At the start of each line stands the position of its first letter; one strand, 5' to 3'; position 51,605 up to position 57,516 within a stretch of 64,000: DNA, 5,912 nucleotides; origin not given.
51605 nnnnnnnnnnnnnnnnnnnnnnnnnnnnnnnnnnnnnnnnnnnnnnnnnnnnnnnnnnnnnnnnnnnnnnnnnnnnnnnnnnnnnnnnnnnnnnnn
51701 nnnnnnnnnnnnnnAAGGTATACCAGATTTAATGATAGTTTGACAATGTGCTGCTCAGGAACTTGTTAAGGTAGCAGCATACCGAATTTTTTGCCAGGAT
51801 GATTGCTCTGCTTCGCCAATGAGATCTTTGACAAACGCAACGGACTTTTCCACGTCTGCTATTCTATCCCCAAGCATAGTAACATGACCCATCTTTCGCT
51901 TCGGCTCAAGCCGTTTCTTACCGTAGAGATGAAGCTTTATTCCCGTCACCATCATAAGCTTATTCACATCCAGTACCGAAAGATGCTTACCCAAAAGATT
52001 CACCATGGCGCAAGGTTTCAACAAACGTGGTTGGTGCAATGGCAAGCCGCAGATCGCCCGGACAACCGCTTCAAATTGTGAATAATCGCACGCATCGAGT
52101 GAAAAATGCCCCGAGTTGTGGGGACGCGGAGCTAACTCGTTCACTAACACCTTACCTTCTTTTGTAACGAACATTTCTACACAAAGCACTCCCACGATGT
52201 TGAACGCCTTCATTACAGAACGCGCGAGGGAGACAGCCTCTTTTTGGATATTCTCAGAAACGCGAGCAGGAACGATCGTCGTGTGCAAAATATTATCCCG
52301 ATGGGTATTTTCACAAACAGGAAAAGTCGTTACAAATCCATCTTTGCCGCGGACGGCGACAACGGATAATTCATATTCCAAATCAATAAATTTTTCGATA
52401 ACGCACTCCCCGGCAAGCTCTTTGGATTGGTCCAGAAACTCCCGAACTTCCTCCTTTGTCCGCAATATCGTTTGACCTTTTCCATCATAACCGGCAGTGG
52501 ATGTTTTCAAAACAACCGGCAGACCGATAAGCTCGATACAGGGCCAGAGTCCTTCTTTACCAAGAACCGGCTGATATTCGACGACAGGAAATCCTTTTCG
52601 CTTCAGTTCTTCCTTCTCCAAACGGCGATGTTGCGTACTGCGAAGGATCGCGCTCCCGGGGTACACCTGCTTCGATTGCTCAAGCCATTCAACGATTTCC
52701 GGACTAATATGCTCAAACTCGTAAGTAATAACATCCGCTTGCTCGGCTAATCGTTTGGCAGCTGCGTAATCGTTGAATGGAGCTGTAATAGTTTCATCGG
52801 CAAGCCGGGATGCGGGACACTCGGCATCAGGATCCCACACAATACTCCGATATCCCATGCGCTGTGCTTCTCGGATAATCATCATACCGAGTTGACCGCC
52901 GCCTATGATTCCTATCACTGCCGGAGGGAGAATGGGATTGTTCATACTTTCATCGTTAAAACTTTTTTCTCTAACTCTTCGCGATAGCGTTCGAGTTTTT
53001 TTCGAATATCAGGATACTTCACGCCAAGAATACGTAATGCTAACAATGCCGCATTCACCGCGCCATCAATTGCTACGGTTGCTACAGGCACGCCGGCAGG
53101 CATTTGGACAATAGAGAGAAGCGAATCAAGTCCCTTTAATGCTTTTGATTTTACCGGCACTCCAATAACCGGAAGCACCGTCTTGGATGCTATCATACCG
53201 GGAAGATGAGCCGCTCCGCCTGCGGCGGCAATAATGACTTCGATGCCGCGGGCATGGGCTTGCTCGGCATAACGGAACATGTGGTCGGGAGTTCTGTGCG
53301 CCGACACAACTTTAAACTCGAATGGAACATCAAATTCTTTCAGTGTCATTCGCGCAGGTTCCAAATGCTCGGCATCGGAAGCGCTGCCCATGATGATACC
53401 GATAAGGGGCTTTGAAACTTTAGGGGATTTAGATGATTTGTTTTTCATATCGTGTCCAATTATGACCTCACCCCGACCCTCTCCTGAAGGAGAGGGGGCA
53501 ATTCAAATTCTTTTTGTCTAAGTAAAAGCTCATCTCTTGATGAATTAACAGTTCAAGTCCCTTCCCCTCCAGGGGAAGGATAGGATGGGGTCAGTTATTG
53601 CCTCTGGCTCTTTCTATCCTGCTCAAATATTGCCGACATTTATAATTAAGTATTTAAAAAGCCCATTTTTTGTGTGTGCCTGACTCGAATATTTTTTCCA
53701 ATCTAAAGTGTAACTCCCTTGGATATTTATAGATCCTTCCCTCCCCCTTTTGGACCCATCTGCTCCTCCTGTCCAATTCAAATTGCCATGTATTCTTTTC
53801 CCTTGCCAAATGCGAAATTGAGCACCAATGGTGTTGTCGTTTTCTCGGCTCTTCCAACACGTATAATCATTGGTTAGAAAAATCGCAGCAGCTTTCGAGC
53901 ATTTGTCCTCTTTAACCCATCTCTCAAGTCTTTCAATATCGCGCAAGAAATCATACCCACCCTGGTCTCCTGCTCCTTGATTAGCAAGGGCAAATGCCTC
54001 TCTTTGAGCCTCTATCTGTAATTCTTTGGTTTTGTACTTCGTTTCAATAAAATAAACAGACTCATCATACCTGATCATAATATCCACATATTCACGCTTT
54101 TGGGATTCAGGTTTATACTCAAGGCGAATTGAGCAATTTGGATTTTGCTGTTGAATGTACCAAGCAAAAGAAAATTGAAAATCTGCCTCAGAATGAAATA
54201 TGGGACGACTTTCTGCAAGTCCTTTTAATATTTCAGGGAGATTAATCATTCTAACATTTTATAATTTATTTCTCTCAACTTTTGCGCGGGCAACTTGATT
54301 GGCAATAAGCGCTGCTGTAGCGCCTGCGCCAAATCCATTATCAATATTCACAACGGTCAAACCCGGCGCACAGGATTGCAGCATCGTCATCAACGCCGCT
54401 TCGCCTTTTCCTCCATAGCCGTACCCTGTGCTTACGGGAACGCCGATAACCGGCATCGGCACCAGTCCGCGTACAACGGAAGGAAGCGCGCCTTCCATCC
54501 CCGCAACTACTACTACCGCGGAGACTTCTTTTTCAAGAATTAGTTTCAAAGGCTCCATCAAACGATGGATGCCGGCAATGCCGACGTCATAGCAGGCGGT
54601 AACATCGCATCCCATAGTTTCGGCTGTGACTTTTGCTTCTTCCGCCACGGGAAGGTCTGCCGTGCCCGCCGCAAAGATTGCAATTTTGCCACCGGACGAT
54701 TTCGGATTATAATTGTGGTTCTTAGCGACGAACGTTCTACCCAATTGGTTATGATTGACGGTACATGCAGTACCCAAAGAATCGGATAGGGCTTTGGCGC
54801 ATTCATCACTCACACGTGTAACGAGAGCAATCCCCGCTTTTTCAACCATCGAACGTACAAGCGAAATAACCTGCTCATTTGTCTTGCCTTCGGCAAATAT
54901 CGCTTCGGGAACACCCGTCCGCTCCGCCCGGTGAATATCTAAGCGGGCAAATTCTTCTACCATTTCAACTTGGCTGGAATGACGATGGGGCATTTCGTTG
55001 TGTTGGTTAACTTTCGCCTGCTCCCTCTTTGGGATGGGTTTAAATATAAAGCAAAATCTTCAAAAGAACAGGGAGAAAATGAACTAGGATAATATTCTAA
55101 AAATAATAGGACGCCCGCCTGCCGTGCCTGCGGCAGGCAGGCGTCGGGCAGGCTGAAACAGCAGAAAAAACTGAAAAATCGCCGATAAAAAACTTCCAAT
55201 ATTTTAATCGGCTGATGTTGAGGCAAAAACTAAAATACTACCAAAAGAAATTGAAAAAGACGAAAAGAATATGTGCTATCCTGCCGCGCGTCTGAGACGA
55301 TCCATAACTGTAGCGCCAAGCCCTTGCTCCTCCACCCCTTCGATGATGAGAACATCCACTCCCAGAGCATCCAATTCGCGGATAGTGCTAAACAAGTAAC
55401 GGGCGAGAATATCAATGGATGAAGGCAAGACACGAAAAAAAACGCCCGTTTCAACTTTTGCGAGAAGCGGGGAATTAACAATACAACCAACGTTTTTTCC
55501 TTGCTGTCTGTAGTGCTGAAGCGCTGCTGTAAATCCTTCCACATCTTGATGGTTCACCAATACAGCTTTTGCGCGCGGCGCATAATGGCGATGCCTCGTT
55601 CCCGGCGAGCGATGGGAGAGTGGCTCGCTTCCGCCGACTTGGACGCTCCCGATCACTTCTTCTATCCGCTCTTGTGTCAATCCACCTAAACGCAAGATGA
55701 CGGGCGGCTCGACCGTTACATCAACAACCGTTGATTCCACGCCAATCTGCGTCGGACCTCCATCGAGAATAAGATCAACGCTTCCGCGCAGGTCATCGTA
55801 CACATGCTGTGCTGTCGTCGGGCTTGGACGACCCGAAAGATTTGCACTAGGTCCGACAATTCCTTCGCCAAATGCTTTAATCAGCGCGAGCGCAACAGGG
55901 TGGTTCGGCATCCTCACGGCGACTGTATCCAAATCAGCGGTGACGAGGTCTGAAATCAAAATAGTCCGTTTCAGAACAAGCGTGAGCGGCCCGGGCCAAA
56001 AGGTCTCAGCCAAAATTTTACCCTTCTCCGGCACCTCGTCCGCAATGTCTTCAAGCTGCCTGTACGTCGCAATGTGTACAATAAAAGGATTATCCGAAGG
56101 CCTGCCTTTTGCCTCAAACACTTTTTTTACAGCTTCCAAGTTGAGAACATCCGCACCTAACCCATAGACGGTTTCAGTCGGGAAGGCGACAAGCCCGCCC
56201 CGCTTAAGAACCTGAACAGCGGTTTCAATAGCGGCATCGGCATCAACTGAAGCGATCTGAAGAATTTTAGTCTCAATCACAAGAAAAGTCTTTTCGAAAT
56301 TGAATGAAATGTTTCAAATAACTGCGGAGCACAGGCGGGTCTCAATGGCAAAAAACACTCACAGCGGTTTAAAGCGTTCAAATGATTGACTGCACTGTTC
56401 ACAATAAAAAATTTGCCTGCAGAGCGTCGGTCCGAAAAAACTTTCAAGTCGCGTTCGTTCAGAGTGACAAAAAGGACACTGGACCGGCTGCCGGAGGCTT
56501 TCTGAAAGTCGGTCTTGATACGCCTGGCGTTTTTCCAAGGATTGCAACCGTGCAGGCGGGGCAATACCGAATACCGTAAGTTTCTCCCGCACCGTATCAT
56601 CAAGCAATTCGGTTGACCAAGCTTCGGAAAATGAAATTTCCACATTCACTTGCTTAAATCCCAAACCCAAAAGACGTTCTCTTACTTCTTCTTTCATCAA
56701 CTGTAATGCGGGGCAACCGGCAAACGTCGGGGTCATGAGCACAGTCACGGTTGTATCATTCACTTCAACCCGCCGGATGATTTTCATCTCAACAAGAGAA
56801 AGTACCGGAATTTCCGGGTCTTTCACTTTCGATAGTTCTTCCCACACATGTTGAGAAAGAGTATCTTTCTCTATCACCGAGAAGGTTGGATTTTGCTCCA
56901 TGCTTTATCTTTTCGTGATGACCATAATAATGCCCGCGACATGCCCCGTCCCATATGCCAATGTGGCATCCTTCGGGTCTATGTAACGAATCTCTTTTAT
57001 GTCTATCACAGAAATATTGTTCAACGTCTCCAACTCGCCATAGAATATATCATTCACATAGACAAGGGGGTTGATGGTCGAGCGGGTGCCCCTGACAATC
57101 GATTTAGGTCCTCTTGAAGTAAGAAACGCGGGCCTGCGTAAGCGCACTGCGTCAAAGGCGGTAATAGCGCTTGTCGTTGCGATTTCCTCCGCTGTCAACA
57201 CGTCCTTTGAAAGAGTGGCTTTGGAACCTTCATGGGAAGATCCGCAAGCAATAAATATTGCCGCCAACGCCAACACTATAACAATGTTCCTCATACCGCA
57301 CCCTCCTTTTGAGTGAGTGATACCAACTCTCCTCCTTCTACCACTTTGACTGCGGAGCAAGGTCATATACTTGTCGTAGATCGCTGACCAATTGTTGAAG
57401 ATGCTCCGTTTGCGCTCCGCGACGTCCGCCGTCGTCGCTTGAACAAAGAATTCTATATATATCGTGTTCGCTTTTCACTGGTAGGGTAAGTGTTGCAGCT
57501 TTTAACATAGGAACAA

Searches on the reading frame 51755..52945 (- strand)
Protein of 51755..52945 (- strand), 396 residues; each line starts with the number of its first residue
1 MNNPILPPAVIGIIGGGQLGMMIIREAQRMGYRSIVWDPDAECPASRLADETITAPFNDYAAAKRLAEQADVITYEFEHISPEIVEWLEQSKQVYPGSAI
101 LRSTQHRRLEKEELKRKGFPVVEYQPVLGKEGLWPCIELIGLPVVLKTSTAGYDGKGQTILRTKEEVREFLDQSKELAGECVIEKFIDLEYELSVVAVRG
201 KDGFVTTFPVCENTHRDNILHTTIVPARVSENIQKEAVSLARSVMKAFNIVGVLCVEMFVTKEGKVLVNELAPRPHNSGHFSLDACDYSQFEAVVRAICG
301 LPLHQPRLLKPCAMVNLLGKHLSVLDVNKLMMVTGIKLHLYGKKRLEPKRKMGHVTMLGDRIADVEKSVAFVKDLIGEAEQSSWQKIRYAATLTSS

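Call 24: search_protein_families(library=pfam, proteins=[window:51755-52945:-], max_evalue=0.000001)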
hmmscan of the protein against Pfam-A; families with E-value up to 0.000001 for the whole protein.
window:51755-52945:- (396 aa): 5 families
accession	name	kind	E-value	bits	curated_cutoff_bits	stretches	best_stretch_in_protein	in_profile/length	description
PF02222.28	ATP-grasp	-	1.8e-58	197.6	27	1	114-291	3-179/179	ATP-grasp domain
PF22660.2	RS_preATP-grasp-like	-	4.9e-29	101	27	1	10-105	3-98/98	Ribonucleotide synthetase preATP-grasp domain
PF17769.7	PurK_C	-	3.7e-17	62.2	22.6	1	312-367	1-55/56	Phosphoribosylaminoimidazole carboxylase C-terminal domain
PF07478.18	Dala_Dala_lig_C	-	1.9e-08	34.5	24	1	116-275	4-176/204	D-ala D-ala ligase C-terminus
PF02786.22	CPSase_L_D2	-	1.7e-07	31.4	19.8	1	111-274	6-179/211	Carbamoyl-phosphate synthase L chain, ATP binding domain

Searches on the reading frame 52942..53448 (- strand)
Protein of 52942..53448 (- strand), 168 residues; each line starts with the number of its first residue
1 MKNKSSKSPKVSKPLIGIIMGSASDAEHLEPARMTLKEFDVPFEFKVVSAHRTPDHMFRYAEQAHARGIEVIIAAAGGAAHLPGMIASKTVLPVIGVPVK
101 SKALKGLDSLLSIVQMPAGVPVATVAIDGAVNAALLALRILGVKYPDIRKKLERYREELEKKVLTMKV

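Call 24: search_protein_families(library=pfam, proteins=[window:52942-53448:-], max_evalue=0.000001)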
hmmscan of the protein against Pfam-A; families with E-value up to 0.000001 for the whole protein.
window:52942-53448:- (168 aa): 1 family
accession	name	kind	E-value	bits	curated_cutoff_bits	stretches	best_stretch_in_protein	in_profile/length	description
PF00731.26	AIRC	-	1.7e-67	226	30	1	16-161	2-147/148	AIR carboxylase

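Call 54: find_encoding_contigs(protein=window:52942-53448:-, flank=5000, max_places=6)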
Protein window:52942-53448:- (168 aa): no gene with exactly this product is on record in the collection.

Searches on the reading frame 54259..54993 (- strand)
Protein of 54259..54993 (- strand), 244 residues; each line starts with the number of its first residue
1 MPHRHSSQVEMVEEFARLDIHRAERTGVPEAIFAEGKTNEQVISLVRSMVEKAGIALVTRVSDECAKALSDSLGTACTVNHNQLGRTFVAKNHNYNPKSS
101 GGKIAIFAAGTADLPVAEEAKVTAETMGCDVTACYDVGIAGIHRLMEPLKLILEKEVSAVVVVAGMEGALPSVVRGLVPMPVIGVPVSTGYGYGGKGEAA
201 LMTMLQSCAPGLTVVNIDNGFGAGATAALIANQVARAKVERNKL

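Call 24: search_protein_families(library=pfam, proteins=[window:54259-54993:-], max_evalue=0.000001)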
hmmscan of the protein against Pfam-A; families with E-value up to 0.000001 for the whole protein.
window:54259-54993:- (244 aa): 1 family
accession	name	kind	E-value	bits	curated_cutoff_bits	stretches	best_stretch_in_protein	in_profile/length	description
PF00731.26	AIRC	-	4.4e-15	55.9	30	1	103-238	1-130/148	AIR carboxylase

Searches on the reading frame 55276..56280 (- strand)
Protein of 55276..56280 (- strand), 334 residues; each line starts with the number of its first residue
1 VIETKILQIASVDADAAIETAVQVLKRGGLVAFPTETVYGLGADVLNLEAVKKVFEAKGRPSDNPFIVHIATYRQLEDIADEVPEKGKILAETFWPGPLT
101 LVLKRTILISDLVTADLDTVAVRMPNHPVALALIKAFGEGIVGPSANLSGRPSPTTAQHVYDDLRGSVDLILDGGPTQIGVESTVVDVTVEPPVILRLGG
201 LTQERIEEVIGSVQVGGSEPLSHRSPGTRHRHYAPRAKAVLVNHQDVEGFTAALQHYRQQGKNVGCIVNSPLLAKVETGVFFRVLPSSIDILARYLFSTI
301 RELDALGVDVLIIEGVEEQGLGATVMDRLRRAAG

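Call 24: search_protein_families(library=pfam, proteins=[window:55276-56280:-], max_evalue=0.000001)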
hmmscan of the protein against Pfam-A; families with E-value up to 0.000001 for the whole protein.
window:55276-56280:- (334 aa): 2 families
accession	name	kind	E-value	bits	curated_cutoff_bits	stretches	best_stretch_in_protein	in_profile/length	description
PF01300.24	Sua5_yciO_yrdC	-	2.4e-64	216.5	25.1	1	23-199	1-178/178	Telomere recombination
PF03481.19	Sua5_C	-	2.1e-26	93.5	22.9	1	202-334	2-136/136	Threonylcarbamoyl-AMP synthase, C-terminal domain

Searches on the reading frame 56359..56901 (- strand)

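Call 14: search_protein_families(library=pfam, proteins=[window:56359-56901:-], max_evalue=0.01)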
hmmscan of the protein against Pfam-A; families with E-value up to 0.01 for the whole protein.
window:56359-56901:- (180 aa): 2 families
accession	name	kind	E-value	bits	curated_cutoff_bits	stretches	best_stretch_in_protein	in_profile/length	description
PF23451.1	Zn_ribbon_PaaD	-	2.3e-17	62.8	27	1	136-178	11-53/53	PaaD zinc beta ribbon domain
PF01883.24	FeS_assembly_P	-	1.7e-15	57.5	23.5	1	17-88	2-72/73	Iron-sulfur cluster assembly protein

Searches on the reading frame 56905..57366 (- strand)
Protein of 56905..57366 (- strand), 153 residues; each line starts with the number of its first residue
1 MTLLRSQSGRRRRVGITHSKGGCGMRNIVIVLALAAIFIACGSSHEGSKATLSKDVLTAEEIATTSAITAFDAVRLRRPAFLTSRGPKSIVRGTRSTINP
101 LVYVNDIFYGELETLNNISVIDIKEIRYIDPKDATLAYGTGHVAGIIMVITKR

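Call 14: search_protein_families(library=pfam, proteins=[window:56905-57366:-], max_evalue=0.01)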
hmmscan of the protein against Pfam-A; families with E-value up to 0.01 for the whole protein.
window:56905-57366:- (153 aa): 1 family
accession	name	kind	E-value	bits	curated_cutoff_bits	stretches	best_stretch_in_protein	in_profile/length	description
PF07715.20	Plug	-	0.0029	18.5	23.9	1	49-146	4-107/107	TonB-dependent Receptor Plug Domain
